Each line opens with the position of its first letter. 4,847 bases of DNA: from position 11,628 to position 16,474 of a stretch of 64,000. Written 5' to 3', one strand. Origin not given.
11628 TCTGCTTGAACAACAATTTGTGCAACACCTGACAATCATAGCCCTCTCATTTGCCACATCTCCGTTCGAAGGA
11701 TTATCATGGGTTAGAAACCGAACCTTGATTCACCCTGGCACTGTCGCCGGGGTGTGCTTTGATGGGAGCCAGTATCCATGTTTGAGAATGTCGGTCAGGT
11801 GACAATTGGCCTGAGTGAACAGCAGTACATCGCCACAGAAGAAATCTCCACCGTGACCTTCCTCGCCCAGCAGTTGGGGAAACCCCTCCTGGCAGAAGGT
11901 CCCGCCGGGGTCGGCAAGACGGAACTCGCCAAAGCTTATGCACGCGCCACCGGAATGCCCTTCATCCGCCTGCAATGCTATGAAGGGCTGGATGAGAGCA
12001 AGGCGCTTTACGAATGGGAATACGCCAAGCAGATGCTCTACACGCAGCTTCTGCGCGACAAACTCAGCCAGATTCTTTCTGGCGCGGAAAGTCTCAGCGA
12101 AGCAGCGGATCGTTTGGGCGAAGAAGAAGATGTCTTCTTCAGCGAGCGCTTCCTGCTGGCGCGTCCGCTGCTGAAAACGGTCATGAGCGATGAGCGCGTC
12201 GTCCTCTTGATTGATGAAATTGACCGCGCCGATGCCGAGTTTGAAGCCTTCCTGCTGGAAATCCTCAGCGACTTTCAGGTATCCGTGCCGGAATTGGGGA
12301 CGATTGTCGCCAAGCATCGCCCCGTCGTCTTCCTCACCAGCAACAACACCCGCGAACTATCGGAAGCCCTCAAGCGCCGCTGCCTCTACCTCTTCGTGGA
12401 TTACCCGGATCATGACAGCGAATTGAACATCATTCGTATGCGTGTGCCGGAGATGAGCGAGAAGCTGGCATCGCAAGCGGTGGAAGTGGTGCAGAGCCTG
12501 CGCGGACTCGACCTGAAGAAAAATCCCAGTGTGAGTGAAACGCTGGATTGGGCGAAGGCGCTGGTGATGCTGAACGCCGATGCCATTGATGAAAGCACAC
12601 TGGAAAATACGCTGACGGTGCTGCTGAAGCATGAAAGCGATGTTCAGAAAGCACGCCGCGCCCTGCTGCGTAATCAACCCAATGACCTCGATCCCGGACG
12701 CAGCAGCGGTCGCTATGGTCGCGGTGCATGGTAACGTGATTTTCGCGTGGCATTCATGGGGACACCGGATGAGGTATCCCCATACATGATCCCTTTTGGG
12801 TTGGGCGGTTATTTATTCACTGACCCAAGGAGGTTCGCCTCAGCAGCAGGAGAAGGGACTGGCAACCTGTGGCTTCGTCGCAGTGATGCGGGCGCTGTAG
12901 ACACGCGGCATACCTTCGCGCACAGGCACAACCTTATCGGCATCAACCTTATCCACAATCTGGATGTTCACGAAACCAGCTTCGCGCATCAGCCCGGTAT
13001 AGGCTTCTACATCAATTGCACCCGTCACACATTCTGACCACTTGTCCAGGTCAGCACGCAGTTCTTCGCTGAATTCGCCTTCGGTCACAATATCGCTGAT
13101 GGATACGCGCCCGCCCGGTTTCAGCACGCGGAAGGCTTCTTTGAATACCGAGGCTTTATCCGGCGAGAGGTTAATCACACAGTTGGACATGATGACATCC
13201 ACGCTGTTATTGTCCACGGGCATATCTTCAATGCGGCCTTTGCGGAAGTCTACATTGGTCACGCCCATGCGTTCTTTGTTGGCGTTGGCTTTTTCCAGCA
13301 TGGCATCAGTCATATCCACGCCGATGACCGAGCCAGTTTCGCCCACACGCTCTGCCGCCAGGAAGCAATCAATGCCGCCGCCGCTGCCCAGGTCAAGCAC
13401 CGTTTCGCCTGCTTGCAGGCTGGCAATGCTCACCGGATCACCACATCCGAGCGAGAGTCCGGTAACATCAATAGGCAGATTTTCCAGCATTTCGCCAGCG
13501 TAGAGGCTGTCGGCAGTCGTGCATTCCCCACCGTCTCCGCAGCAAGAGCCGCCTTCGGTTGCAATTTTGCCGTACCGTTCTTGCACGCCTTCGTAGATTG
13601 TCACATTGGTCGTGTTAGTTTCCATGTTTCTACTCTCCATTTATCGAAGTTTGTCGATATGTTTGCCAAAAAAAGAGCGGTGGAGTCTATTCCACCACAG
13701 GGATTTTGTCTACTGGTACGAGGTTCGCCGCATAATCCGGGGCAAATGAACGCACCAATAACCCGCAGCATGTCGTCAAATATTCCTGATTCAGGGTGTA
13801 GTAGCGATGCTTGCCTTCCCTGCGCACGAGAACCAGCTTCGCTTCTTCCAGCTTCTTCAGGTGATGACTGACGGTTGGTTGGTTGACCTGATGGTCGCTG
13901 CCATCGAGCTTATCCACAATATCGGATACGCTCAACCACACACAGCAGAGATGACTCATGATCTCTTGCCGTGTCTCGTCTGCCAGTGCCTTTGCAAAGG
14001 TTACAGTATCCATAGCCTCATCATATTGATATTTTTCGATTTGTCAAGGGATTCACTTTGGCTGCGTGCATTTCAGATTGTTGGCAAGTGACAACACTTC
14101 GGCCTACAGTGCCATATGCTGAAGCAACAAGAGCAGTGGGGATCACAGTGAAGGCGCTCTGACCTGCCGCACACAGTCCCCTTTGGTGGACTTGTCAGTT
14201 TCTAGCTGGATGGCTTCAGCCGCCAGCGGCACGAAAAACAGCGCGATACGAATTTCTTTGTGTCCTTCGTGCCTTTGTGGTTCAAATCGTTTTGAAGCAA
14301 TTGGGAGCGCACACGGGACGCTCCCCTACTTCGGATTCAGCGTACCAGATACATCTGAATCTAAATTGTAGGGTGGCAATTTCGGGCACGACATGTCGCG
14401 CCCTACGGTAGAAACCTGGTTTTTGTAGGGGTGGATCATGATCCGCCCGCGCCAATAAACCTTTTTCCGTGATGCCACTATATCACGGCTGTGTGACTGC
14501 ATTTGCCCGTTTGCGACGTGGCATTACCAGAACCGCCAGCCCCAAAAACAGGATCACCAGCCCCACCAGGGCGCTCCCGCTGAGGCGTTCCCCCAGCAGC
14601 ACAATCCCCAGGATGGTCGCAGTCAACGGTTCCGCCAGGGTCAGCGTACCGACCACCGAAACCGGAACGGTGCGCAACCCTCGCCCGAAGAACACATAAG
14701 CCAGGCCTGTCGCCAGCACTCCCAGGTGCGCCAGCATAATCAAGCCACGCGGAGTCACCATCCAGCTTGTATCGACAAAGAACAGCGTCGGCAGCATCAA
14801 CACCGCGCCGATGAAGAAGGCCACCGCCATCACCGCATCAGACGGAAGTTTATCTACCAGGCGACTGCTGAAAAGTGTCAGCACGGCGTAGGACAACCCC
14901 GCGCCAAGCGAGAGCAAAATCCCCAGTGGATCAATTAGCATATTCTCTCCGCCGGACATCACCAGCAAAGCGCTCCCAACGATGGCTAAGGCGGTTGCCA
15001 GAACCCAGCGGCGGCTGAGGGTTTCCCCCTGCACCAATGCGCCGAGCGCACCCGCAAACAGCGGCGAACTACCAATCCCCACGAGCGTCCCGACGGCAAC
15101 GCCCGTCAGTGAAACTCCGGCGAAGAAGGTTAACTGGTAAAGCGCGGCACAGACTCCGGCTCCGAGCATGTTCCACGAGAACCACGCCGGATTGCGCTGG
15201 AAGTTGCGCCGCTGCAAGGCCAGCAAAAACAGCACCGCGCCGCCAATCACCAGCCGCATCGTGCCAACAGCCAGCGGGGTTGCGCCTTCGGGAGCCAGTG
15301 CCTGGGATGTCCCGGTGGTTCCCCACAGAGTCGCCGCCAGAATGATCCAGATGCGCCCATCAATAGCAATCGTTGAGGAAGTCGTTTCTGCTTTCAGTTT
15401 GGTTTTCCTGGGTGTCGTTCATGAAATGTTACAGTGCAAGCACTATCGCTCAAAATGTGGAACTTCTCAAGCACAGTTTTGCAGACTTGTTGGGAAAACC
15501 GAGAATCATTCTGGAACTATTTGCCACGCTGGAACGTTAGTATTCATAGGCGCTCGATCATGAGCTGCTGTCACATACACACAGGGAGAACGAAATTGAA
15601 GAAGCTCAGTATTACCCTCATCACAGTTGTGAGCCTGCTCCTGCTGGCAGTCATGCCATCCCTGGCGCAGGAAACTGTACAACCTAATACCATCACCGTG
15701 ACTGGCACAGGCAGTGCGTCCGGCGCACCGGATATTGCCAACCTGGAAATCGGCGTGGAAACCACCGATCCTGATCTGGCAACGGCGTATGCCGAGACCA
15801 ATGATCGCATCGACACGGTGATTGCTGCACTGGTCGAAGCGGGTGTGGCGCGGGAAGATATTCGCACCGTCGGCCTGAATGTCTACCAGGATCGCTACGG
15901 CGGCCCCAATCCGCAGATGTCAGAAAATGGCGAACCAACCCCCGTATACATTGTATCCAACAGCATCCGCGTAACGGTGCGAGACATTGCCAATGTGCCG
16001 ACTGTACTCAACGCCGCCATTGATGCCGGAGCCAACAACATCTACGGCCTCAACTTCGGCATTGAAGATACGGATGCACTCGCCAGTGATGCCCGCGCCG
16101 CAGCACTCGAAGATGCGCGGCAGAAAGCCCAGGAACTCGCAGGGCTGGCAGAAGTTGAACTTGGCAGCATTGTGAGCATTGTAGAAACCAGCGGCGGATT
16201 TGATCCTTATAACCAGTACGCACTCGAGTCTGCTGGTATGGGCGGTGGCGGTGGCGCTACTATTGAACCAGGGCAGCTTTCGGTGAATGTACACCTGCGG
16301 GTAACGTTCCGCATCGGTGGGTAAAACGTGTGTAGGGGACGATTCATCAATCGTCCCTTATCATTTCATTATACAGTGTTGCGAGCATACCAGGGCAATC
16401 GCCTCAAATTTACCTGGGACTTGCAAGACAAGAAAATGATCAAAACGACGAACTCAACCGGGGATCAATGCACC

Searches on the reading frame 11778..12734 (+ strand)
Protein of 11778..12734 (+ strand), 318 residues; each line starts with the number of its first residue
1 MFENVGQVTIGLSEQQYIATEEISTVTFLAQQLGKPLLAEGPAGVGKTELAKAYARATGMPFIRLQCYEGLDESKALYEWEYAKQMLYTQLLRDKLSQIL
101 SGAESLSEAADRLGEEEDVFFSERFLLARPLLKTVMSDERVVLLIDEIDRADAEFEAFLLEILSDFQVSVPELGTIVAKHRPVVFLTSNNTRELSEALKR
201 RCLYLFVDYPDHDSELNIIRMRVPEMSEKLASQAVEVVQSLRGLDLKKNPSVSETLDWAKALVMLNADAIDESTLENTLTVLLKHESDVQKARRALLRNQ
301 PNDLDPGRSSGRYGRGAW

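Call 20: search_protein_families(library=pfam, proteins=[window:11778-12734:+], max_evalue=0.001)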
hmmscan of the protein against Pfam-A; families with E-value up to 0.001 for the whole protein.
window:11778-12734:+ (318 aa): 6 families
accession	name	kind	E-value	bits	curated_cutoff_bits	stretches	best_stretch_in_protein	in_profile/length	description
PF07728.20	AAA_5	-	1.7e-12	48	22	1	38-202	3-139/139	AAA domain (dynein-related subfamily)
PF00004.35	AAA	-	6.5e-12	46.5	21.2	1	39-202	3-123/131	ATPase family associated with various cellular activities (AAA)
PF13191.12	AAA_16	-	1.7e-08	35.6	32.6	1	37-165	27-158/167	AAA ATPase domain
PF07726.17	AAA_3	-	2.7e-06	27.7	27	0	142-179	65-102/131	ATPase family associated with various cellular activities (AAA)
PF07724.20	AAA_2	-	7.4e-06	26.5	27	1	39-194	8-129/166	AAA domain (Cdc48 subfamily)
PF13401.12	AAA_22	-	1.9e-05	25.4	27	1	37-166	8-114/130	AAA domain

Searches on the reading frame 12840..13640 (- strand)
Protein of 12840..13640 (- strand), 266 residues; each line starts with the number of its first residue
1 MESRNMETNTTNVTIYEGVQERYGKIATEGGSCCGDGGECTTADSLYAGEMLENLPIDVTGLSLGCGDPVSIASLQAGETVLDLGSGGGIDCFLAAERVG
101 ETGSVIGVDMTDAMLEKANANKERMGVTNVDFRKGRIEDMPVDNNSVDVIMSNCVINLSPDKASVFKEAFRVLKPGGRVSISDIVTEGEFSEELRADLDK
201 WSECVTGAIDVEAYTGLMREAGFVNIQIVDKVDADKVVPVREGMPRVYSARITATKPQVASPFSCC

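Call 20: search_protein_families(library=pfam, proteins=[window:12840-13640:-], max_evalue=0.001)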
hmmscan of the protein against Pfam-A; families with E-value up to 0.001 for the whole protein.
window:12840-13640:- (266 aa): 16 families
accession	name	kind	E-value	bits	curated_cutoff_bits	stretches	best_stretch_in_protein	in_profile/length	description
PF13847.12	Methyltransf_31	-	1.6e-39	135.3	27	1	77-222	3-145/145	Methyltransferase domain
PF13649.12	Methyltransf_25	-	1.2e-22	80.8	27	1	81-177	1-97/97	Methyltransferase domain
PF08241.18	Methyltransf_11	-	4.4e-22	79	21.2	1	82-180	1-94/95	Methyltransferase domain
PF01209.24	Ubie_methyltran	-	1.5e-19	70.8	20.1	1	74-183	44-153/233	ubiE/COQ5 methyltransferase family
PF08242.18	Methyltransf_12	-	2.3e-12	47.9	30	1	82-179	1-98/98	Methyltransferase domain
PF13489.12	Methyltransf_23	-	1.8e-11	44.5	27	1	75-227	20-163/164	Methyltransferase domain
PF06325.19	PrmA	-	1.7e-08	34.8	22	1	55-188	158-265/296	Ribosomal protein L11 methyltransferase (PrmA)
PF01135.25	PCMT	-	4.6e-08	33.5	20.3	1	74-135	70-131/210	Protein-L-isoaspartate(D-aspartate) O-methyltransferase (PCMT)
PF01728.25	FtsJ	-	8.3e-07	29.5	24.1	1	75-163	19-108/181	FtsJ-like methyltransferase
PF20922.3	Anamorsin_N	-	2.6e-06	27.7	27.1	1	115-230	24-123/163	Anamorsin, N-terminal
PF05148.21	Methyltransf_8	-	2.8e-05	24.5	27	1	127-186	108-161/219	Hypothetical methyltransferase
PF05175.20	MTS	-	3.6e-05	23.9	23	1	77-181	31-138/170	Methyltransferase small domain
PF08003.17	Methyltransf_9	-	3.6e-05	23.3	23.8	1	77-232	115-269/315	Protein of unknown function (DUF1698)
PF01170.24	UPF0020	-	9.5e-05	22.6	22.3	1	101-153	75-128/197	RMKL-like, methyltransferase domain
PF13679.12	Methyltransf_32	-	0.00023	21.6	27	1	76-149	24-104/143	Methyltransferase domain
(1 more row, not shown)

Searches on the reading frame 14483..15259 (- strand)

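Call 20: search_protein_families(library=pfam, proteins=[window:14483-15259:-], max_evalue=0.001)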
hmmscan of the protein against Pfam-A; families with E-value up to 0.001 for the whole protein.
window:14483-15259:- (258 aa): 2 families
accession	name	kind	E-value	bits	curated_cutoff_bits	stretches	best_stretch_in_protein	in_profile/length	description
PF00892.27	EamA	-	1e-31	110.5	28.2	2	112-245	2-134/135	EamA-like transporter family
PF03151.22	TPT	-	6.4e-06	26.2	30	1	10-170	47-206/291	Triose-phosphate Transporter family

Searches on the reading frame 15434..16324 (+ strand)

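Call 20: search_protein_families(library=pfam, proteins=[window:15434-16324:+], max_evalue=0.001)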
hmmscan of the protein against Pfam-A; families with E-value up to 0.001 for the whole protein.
window:15434-16324:+ (296 aa): 1 family
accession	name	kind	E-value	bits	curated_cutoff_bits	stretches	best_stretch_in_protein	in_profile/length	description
PF04402.19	SIMPL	-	3.6e-49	168.2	25.2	1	87-292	1-205/205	Protein of unknown function (DUF541)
